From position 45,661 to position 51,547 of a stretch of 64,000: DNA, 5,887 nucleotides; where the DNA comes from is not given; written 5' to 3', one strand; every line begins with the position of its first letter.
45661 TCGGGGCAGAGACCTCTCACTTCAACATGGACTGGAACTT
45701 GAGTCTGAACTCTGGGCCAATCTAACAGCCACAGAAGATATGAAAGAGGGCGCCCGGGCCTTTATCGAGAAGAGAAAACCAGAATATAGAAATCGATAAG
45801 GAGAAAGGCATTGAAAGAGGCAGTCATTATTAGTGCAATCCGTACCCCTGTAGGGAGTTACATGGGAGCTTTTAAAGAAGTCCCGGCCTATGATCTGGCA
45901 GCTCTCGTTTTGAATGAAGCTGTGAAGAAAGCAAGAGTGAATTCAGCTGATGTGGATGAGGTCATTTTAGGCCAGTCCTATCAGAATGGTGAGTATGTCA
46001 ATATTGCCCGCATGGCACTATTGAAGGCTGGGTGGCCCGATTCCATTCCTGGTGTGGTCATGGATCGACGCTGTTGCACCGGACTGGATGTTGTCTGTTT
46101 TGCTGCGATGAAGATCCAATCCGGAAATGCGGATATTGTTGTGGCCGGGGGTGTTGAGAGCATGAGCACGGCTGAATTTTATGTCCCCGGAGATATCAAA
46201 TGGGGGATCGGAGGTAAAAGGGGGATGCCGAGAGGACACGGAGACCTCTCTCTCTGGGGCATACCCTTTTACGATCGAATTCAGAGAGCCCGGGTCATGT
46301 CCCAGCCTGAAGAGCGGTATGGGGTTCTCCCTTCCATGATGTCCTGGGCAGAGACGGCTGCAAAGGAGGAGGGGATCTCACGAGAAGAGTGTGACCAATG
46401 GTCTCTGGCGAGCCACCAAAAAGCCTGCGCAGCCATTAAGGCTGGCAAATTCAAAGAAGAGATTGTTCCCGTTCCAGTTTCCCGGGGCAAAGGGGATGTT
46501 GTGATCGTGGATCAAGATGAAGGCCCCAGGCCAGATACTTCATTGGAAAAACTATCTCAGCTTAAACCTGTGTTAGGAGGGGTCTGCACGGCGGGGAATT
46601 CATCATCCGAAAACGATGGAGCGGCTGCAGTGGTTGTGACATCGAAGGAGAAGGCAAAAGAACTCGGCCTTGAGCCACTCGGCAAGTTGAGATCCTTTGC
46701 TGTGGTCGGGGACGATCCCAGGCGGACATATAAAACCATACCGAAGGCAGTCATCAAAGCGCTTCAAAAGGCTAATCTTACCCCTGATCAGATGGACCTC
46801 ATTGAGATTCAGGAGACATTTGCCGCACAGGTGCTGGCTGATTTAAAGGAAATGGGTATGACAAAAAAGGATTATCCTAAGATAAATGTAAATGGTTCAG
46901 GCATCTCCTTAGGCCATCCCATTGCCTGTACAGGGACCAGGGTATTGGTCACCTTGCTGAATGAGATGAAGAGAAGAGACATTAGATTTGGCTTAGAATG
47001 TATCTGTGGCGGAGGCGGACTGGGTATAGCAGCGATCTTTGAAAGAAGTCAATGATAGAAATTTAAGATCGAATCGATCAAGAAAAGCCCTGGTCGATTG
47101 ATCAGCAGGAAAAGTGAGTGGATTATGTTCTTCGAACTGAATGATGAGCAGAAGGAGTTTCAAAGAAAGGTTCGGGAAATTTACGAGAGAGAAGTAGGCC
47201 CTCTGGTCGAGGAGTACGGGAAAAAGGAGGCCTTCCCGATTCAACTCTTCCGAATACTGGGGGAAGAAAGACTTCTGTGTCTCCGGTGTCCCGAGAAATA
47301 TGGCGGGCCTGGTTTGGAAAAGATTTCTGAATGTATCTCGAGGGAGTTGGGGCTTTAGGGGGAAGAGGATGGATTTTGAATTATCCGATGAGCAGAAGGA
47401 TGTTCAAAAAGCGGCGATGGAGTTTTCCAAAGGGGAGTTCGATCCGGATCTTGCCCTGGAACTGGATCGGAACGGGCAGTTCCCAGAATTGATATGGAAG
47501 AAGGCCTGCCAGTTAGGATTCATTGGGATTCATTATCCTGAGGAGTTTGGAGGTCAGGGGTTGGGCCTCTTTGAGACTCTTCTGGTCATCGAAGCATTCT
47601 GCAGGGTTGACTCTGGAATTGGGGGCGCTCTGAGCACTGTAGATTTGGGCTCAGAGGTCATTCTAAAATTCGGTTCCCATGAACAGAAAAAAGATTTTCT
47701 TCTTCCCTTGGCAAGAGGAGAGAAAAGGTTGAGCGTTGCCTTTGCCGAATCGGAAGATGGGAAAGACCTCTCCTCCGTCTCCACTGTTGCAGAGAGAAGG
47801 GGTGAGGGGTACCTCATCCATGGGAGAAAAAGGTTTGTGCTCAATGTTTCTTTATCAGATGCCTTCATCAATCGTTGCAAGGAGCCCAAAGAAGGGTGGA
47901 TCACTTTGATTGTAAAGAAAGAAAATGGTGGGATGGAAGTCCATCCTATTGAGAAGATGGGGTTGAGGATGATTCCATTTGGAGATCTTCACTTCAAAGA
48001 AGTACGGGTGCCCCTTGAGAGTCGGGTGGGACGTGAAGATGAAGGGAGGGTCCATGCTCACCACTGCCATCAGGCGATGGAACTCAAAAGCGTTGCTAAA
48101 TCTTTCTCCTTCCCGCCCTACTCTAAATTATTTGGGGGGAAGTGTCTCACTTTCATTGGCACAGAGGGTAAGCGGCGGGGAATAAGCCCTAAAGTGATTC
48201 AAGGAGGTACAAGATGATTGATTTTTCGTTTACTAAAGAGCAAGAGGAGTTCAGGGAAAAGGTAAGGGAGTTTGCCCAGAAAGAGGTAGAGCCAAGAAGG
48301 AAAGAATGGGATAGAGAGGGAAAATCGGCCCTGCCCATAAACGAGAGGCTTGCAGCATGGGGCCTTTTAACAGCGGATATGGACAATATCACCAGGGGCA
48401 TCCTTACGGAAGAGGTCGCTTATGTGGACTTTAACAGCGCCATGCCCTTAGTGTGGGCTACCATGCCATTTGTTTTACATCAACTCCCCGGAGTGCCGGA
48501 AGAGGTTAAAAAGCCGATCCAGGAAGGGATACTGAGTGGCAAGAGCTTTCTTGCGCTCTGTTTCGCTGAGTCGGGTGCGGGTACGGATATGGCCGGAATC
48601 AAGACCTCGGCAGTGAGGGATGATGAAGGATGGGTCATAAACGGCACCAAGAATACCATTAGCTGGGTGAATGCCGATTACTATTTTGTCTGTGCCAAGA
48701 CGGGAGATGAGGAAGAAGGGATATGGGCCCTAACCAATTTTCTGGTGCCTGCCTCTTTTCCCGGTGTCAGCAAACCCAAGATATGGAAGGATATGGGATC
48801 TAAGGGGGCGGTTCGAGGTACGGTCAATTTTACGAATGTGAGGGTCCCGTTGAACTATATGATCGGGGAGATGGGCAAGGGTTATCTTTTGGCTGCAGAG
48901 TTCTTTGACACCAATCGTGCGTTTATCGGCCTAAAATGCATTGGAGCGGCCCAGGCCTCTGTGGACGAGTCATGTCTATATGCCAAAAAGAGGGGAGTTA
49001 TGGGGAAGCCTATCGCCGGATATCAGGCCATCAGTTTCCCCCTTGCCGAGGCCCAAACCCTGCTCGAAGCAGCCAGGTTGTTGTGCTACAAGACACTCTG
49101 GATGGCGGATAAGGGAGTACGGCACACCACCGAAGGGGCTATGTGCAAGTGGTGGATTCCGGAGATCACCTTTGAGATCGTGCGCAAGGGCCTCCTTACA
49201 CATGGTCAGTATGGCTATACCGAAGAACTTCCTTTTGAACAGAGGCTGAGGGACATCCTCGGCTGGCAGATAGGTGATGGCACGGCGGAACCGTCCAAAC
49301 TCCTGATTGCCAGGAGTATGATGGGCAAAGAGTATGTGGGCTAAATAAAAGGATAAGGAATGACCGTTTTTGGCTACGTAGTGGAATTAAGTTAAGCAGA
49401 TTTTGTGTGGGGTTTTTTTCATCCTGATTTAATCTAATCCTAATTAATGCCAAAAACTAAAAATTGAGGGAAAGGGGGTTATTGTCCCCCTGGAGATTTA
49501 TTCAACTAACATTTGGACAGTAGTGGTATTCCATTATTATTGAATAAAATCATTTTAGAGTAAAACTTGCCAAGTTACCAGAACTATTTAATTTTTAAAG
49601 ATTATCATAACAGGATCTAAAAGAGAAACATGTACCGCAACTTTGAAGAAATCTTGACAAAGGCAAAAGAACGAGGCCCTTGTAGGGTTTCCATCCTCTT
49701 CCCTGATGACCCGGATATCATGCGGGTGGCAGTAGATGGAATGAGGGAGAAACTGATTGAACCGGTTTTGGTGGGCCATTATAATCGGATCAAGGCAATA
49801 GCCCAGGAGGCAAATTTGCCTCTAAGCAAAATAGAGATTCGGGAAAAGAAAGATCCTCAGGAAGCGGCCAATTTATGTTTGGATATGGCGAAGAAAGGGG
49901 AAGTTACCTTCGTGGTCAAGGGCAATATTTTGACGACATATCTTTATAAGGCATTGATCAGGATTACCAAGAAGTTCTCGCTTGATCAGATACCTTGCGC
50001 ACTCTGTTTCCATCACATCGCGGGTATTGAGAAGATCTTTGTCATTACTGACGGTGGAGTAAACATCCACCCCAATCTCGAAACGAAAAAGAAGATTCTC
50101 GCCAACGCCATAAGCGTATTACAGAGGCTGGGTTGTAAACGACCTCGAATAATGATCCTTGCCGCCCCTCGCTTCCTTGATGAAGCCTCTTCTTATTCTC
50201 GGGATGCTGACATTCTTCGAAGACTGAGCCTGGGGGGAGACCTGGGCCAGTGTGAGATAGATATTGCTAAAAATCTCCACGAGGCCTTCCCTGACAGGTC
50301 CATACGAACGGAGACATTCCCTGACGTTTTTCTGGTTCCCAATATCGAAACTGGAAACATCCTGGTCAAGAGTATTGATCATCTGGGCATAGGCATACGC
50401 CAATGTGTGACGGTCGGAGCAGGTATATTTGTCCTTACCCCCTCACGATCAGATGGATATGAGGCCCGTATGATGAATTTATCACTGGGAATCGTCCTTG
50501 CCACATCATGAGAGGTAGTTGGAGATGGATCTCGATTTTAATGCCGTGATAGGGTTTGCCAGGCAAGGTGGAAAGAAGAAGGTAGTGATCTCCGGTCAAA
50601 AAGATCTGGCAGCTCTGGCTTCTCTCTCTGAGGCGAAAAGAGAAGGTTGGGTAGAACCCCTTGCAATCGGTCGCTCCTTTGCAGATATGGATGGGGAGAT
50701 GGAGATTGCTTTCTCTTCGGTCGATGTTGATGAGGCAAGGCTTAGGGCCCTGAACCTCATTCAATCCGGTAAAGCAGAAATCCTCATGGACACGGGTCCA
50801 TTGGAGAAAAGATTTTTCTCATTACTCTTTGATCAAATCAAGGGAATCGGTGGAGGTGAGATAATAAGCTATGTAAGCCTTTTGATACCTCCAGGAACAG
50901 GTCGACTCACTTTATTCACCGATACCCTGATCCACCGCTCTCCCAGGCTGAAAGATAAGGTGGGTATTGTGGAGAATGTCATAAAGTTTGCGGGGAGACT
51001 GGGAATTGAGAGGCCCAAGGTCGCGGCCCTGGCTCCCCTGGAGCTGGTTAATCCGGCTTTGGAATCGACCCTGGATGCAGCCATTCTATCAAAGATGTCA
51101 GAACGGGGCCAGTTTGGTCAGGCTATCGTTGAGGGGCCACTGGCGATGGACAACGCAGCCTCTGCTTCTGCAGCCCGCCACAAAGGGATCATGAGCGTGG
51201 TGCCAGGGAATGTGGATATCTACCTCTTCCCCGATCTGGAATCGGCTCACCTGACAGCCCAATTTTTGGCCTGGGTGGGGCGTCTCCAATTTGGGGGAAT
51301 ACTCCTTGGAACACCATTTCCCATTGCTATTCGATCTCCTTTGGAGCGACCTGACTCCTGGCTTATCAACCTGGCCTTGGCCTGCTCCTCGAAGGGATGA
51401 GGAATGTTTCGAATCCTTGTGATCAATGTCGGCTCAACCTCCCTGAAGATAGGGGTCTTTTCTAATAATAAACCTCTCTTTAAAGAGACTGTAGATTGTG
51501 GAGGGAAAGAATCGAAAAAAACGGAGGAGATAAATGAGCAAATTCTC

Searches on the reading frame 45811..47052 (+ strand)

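Call 13: search_protein_families(library=pfam, proteins=[window:45811-47052:+], max_evalue=0.001)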
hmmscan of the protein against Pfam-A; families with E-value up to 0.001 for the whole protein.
window:45811-47052:+ (414 aa): 4 families
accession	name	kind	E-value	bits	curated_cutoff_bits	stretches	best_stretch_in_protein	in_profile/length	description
PF00108.29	Thiolase_N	-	4e-68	230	26.4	1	5-279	2-259/260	Thiolase, N-terminal domain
PF02803.24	Thiolase_C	-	1.8e-34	118.5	27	1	288-412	2-123/123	Thiolase, C-terminal domain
PF22691.2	Thiolase_C_1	-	5.8e-05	23.3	28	0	303-353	13-63/144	Thiolase C-terminal domain-like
PF00109.32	ketoacyl-synt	-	0.00015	21.9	20.8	1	82-122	168-208/252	Beta-ketoacyl synthase, N-terminal domain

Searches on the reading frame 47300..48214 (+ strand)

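Call 13: search_protein_families(library=pfam, proteins=[window:47300-48214:+], max_evalue=0.001)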
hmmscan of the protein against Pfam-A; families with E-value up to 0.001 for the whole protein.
window:47300-48214:+ (305 aa): 2 families
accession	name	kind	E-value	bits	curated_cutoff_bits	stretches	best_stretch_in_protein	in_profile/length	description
PF02771.21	Acyl-CoA_dh_N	-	7e-30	104.2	22.9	1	29-141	1-113/113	Acyl-CoA dehydrogenase, N-terminal domain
PF02770.24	Acyl-CoA_dh_M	-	1e-14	54.9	33.3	1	146-235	2-97/97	Acyl-CoA dehydrogenase, middle domain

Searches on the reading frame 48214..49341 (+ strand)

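Call 14: search_protein_families(library=pfam, proteins=[window:48214-49341:+], max_evalue=0.001)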
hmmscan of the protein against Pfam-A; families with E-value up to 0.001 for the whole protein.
window:48214-49341:+ (376 aa): 4 families
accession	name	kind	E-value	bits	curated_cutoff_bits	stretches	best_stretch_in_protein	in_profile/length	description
PF00441.29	Acyl-CoA_dh_1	-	8.5e-35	120.5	22.4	1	221-369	1-149/150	Acyl-CoA dehydrogenase, C-terminal domain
PF02770.24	Acyl-CoA_dh_M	-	3.4e-16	59.6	33.3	1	114-209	1-97/97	Acyl-CoA dehydrogenase, middle domain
PF08028.16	Acyl-CoA_dh_2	-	7.2e-10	39.7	22.7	1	238-348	3-123/134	Acyl-CoA dehydrogenase, C-terminal domain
PF02771.21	Acyl-CoA_dh_N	-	1.2e-09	39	22.9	1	7-84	1-86/113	Acyl-CoA dehydrogenase, N-terminal domain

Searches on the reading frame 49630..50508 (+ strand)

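Call 14: search_protein_families(library=pfam, proteins=[window:49630-50508:+], max_evalue=0.001)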
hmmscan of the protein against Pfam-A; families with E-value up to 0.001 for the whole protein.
window:49630-50508:+ (293 aa): 1 family
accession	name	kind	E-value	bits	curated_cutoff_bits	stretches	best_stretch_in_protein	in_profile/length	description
PF01515.24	PTA_PTB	-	6.1e-14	52.6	24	1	83-253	108-283/319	Phosphate acetyl/butaryl transferase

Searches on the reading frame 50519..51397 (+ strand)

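Call 14: search_protein_families(library=pfam, proteins=[window:50519-51397:+], max_evalue=0.001)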
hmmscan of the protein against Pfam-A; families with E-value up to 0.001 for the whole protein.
window:50519-51397:+ (293 aa): 1 family
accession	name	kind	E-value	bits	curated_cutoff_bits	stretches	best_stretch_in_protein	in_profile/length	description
PF01515.24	PTA_PTB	-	2.8e-26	93.1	24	1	75-274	106-304/319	Phosphate acetyl/butaryl transferase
